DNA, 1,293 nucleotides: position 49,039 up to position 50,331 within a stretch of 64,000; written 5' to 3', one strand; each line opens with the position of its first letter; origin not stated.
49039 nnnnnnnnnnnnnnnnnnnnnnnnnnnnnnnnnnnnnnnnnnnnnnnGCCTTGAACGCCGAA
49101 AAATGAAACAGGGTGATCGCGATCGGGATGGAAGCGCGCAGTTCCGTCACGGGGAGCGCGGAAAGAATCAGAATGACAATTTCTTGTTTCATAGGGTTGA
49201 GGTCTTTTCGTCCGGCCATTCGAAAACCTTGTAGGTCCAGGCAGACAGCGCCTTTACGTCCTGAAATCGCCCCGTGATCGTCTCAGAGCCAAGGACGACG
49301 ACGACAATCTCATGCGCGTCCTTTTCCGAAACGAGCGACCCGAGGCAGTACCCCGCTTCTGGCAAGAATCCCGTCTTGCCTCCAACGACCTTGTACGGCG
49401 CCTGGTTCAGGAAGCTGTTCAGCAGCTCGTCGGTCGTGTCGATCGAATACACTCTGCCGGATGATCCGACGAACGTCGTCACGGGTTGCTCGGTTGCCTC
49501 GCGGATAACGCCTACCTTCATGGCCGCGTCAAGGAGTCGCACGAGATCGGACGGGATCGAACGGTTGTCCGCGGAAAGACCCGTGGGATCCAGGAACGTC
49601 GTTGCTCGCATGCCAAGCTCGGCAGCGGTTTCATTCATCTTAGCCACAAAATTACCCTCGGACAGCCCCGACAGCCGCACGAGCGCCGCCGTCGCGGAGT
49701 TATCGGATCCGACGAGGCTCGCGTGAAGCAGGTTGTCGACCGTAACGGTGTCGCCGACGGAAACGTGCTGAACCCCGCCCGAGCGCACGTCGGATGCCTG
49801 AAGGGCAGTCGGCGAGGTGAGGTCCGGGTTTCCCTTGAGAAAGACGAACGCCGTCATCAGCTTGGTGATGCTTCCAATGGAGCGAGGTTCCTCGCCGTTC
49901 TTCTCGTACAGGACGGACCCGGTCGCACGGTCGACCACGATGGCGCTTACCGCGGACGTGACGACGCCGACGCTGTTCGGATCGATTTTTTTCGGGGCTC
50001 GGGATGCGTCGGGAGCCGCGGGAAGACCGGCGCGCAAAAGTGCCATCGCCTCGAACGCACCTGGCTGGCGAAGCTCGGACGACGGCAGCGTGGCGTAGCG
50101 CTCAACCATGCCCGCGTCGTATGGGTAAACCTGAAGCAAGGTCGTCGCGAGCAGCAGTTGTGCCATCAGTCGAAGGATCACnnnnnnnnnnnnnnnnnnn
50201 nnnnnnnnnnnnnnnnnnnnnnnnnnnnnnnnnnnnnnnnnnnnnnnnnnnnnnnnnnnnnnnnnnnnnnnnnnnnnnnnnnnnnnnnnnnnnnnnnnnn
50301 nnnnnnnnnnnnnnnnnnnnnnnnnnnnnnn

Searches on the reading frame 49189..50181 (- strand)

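Call 45: search_protein_families(library=pfam, proteins=[window:49189-50181:-], max_evalue=0.0001)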
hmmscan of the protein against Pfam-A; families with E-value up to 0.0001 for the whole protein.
window:49189-50181:- (330 aa): 2 families
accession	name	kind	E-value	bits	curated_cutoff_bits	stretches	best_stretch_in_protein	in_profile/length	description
PF00768.25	Peptidase_S11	-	6.4e-38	131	27.6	1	76-300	11-238/239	D-alanyl-D-alanine carboxypeptidase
PF13354.11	Beta-lactamase2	-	4.7e-12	46.2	22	1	81-219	3-145/214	Beta-lactamase enzyme family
